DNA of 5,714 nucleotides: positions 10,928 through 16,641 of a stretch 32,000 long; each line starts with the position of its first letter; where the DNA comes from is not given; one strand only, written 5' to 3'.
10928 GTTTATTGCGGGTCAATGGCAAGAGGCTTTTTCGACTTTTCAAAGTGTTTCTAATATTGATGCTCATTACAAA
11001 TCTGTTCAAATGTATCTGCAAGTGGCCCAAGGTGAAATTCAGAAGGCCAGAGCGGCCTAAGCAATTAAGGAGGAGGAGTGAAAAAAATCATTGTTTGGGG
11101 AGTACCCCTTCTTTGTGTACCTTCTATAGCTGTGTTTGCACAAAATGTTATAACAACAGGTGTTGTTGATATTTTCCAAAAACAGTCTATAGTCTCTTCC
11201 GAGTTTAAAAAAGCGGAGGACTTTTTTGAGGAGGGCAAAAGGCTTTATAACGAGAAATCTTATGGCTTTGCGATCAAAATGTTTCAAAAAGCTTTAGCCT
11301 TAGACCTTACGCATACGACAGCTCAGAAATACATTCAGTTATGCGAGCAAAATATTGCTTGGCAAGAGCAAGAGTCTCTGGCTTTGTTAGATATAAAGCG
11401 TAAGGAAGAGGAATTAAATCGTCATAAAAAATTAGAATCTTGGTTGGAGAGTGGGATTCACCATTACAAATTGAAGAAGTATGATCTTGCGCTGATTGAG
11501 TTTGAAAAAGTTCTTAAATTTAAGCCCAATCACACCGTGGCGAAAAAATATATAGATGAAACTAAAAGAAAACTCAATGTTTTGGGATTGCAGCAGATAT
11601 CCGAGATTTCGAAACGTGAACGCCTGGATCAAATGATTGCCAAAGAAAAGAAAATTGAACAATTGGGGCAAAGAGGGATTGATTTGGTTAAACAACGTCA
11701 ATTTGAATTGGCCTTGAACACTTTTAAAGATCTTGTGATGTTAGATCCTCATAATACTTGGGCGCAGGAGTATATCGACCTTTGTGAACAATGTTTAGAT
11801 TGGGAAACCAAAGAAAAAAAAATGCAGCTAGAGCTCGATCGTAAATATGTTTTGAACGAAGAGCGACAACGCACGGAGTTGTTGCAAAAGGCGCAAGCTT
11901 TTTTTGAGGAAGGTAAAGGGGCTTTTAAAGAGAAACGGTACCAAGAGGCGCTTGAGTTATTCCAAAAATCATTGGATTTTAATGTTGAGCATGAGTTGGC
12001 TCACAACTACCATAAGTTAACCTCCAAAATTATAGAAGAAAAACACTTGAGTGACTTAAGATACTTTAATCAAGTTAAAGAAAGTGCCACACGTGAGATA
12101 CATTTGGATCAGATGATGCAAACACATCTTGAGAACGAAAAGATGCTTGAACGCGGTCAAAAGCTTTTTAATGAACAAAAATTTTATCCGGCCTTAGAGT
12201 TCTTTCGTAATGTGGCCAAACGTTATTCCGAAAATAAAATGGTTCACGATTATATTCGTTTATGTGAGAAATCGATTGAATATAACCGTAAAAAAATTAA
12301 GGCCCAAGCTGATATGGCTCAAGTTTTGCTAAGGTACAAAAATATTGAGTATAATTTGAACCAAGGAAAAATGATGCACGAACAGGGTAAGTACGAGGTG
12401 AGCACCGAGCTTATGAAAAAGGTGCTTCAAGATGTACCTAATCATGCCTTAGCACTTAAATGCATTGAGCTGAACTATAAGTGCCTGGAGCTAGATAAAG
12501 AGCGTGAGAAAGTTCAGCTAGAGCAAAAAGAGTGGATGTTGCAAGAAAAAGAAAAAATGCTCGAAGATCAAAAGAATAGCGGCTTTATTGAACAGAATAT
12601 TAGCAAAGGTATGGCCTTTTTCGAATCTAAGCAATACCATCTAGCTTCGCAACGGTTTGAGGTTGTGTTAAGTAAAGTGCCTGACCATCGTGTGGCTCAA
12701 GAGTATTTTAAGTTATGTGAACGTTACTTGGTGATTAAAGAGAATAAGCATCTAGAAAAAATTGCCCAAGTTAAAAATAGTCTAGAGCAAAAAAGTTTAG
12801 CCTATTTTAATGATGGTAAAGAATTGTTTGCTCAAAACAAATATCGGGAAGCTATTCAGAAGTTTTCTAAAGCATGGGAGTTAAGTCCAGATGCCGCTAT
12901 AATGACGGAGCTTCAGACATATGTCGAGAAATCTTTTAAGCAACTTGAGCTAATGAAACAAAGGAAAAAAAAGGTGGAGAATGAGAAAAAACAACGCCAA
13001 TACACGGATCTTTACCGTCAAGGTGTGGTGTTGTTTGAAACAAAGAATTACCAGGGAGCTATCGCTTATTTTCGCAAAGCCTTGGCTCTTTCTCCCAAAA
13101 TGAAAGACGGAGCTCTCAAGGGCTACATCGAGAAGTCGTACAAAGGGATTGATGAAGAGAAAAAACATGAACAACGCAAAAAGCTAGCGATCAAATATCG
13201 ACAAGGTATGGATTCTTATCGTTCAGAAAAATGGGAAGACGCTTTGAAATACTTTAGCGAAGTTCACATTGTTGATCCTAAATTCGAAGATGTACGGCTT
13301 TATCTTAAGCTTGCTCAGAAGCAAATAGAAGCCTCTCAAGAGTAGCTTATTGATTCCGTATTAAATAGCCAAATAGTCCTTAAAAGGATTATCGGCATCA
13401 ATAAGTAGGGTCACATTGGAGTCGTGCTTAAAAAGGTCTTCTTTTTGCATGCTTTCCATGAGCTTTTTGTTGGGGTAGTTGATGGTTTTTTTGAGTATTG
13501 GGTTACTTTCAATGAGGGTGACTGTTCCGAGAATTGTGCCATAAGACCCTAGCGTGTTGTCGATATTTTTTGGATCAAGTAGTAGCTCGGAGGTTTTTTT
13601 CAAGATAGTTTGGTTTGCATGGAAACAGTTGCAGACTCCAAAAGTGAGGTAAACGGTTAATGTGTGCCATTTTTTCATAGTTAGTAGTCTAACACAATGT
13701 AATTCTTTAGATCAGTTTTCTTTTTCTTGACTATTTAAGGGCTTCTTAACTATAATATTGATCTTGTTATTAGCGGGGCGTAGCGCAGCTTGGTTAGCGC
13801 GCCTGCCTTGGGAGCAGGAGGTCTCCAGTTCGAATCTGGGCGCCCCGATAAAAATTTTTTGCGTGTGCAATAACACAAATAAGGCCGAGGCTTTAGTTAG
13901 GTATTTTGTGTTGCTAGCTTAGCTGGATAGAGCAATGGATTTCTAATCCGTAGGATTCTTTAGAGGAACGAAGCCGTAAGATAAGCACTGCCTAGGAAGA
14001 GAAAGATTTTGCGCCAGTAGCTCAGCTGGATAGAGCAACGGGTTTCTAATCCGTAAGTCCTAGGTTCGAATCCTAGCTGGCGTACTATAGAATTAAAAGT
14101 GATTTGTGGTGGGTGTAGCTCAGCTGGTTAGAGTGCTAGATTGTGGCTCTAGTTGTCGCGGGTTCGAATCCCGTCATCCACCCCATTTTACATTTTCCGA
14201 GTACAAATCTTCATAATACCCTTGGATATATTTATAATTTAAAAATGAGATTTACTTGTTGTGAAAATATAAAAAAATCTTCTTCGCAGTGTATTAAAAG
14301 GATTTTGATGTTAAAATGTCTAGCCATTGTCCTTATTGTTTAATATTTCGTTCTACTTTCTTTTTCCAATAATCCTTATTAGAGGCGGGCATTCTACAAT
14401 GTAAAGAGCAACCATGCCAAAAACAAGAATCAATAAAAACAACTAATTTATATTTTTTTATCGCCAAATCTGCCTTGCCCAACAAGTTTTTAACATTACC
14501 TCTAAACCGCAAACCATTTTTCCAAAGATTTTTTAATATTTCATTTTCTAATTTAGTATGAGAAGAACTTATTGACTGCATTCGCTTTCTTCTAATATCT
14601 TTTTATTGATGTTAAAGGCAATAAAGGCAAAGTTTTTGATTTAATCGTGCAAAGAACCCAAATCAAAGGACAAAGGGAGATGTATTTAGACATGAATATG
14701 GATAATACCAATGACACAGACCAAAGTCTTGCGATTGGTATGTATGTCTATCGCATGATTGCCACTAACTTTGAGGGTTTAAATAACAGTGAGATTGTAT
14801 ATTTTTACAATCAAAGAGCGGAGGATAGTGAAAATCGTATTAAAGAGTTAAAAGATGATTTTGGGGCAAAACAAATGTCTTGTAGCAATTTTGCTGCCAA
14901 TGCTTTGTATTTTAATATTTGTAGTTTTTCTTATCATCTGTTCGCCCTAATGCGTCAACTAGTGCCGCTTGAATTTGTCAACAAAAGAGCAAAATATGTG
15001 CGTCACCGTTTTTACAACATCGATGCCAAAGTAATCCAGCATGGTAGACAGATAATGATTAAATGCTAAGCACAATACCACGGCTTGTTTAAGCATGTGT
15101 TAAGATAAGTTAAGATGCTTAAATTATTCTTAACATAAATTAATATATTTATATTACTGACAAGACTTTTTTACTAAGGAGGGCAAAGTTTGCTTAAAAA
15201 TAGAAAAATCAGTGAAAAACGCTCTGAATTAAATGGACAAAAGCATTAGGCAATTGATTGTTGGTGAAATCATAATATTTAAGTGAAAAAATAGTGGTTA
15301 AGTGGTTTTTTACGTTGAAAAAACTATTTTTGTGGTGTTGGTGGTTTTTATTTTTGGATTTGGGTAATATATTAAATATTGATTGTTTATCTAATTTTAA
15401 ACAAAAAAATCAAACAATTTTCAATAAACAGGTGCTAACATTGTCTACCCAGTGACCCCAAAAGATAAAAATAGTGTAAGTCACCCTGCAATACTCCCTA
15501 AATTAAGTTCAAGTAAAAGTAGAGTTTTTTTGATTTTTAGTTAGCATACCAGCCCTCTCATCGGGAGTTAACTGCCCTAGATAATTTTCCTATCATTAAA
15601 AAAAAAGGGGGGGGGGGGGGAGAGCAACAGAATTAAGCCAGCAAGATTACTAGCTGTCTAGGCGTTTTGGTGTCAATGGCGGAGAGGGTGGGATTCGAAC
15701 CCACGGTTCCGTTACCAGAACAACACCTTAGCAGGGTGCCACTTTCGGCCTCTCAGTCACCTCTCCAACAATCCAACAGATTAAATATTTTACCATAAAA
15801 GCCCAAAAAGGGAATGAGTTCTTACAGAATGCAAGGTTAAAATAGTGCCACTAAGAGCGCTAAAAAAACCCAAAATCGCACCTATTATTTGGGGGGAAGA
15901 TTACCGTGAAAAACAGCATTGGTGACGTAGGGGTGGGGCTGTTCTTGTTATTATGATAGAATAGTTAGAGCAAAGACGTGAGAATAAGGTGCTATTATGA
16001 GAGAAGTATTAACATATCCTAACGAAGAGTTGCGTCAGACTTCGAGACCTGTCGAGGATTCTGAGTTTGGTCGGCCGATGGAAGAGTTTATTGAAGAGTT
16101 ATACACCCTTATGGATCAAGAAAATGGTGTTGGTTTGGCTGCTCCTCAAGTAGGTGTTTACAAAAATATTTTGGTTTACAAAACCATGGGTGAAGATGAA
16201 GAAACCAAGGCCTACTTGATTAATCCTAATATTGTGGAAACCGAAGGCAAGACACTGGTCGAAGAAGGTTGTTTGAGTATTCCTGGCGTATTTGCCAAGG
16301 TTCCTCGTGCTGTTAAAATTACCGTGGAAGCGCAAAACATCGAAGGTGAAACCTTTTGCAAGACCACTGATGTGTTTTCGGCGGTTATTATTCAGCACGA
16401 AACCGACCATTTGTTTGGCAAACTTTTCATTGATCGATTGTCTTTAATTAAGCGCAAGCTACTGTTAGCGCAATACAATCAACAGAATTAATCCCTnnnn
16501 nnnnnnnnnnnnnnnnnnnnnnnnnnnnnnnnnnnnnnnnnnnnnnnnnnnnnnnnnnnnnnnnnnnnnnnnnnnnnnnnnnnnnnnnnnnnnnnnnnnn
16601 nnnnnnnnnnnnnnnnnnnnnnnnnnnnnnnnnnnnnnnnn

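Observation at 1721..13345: Candidate c-di-GMP-gated envelope glycan module: a membrane-anchored PilZ-glucanase divergent from two secreted TPR-bead giants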

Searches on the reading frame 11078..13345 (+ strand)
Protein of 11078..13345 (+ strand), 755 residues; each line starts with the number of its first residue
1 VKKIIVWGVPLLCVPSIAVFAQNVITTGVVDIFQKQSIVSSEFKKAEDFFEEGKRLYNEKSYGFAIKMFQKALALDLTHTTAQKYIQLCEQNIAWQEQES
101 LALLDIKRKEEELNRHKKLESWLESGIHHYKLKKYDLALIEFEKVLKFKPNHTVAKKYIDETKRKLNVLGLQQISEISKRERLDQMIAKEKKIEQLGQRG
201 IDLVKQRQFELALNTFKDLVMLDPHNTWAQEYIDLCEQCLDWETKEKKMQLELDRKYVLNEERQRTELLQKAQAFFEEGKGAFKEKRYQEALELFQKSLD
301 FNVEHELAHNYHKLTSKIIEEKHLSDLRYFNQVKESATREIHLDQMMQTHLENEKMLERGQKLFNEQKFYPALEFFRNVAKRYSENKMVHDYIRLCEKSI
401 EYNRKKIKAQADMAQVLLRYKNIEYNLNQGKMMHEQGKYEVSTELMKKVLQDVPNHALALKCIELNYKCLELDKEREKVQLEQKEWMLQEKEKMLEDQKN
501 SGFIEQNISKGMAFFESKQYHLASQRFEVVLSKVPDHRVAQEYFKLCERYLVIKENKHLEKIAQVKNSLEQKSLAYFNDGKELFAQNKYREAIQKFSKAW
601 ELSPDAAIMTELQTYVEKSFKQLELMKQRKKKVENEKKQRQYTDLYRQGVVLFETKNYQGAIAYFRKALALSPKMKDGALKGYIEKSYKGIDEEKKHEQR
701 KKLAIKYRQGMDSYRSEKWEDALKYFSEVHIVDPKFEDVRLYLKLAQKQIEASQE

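Call 5: search_protein_families(library=pfam, proteins=[window:11078-13345:+], max_evalue=0.01)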
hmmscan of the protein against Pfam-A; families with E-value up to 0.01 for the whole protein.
window:11078-13345:+ (755 aa): 13 families
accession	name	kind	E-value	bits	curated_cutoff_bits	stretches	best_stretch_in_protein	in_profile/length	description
PF07719.23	TPR_2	-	8.2e-38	125.8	27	3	645-674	4-33/34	Tetratricopeptide repeat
PF00515.34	TPR_1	-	1.7e-25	88.2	27.8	2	645-674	4-33/34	Tetratricopeptide repeat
PF14559.12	TPR_19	-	2.7e-17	63.3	25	0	652-677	1-26/68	Tetratricopeptide repeat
PF13432.12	TPR_16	-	1e-15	58.3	32.7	1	645-674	34-63/65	Tetratricopeptide repeat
PF13414.12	TPR_11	-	1.1e-15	57.4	26.8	1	580-607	1-28/42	TPR repeat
PF13428.12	TPR_14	-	1e-10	41.6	23.5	0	649-674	8-33/44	Tetratricopeptide repeat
PF13424.12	TPR_12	-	1.6e-09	38.3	30.1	0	647-671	8-74/77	Tetratricopeptide repeat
PF13181.12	TPR_8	-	1.2e-08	34.9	25.7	1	645-674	4-33/34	Tetratricopeptide repeat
PF13174.12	TPR_6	-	6.8e-08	33.1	26.3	0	645-673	3-31/33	Tetratricopeptide repeat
PF24575.1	TPR_Slam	-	2.4e-06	28.3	35.2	0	696-744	40-88/104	Surface lipoprotein assembly modifier, N-terminal TPR repeats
PF13374.12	TPR_10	-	3.9e-06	27.2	27.5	0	649-671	9-31/42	Tetratricopeptide repeat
PF13371.12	TPR_9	-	2.9e-05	24.4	35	0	643-675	30-62/73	Tetratricopeptide repeat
PF13176.12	TPR_7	-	4.1e-05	23.8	27.9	0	657-677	14-34/36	Tetratricopeptide repeat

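Call 6: search_protein_families(library=ncbifam, proteins=[window:11078-13345:+], max_evalue=0.01)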
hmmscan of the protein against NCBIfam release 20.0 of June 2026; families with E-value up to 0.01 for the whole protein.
window:11078-13345:+ (755 aa): 6 families
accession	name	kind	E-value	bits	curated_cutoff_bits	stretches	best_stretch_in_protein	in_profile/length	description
NF042912.1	Amuc_1098_fam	equivalog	5.6e-14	51.1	750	1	564-631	32-99/805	Amuc_1098 family type IV pilus outer membrane protein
TIGR03302.1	OM_YfiO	subfamily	4.6e-11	42.7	81.4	0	629-669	21-60/239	outer membrane protein assembly factor BamD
TIGR02552.1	LcrH_SycD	equivalog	1e-06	28.5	104.8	0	701-736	16-51/136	SycD/LcrH family type III secretion system chaperone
TIGR02795.1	tol_pal_ybgF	equivalog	1.6e-06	28.7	90.1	0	359-423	45-109/119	tol-pal system protein YbgF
NF041054.1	WAxxUGC_long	equivalog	0.0034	16.7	300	0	568-605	271-308/354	ResA-like WAxxUGC motif-containing protein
NF047507.1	TPR_BatC_Lepto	exception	0.0036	16.8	175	0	32-172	10-149/214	TPR repeat-containing protein BatC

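Call 59: search_solved_structures(query=window:11078-13345:+, max_evalue=0.001)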
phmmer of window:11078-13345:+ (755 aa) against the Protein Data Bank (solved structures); distinct sequences matched with E-value up to 0.001: 23.
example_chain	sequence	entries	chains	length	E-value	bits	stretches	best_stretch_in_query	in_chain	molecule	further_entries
9qhb_A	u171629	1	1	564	2e-17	65.9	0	45-165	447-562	Engineered tetratricopeptide repeat protein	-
8bu0_A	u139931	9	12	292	1.2e-10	43.5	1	46-158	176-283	Consensus tetratricopeptide repeat protein | Crystal structure of an 8-repeat consensus TPR superhelix with Zinc. | Monomer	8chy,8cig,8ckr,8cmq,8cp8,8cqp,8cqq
9qhc_A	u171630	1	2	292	2.7e-10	42.3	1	46-164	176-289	Engineered tetratricopeptide repeat protein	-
1na0_A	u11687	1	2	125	6.2e-07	31.2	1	45-165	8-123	designed protein CTPR3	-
5hrz_A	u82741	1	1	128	5e-06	28.2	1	46-166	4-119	TPR domain protein 1na0C3_3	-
8ch0_A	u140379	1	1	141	7.1e-06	27.7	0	574-674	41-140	Consensus tetratricopeptide repeat protein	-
2wqh_A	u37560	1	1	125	9.2e-06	27.3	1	45-165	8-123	CTPR3Y3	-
3kd7_A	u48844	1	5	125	1.1e-05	27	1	46-165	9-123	CTPR390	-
2fo7_A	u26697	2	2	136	1.3e-05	26.9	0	574-674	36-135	SYNTHETIC CONSENSUS TPR PROTEIN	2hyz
6vl6_B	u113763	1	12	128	2.1e-05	26.1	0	119-166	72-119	T33_dn2B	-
6vfj_B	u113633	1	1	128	4.7e-05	25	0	573-606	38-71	I53_dn5B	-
1na3_A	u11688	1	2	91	4.9e-05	24.9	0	119-165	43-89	designed protein CTPR2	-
6v8e_A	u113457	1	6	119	7.8e-05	24.3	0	119-165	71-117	Designed protein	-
4rg6_A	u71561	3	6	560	8.7e-05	24.1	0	53-160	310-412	Cell division cycle protein 27 homolog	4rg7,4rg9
8ye5_A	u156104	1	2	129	0.00016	23.2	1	578-681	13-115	TmrC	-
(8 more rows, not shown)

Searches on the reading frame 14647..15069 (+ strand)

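Call 31: search_protein_families(library=pfam, proteins=[window:14647-15069:+], max_evalue=0.01)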
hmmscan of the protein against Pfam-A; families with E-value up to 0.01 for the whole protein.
window:14647-15069:+ (140 aa): 2 families
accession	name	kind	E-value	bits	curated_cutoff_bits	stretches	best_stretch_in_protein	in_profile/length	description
PF13701.12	DDE_Tnp_1_4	-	1.2e-18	67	34.7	1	34-139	306-412/435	Transposase DDE domain group 1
PF01609.27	DDE_Tnp_1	-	0.0067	16.6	23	1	30-96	139-198/200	Transposase DDE domain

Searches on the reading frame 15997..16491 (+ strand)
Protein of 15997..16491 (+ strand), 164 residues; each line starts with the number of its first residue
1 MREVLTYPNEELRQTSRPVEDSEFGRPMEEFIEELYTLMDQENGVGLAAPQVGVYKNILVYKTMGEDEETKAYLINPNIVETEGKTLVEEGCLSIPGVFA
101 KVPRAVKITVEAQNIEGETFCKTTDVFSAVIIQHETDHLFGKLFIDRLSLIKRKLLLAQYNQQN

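Call 88: search_protein_families(library=pfam, proteins=[window:15997-16491:+], max_evalue=0.00001)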
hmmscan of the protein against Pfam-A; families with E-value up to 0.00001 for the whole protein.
window:15997-16491:+ (164 aa): 1 family
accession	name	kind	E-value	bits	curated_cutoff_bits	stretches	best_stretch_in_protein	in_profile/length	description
PF01327.26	Pep_deformylase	-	2.2e-45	154.5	22.8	1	1-153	1-155/156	Polypeptide deformylase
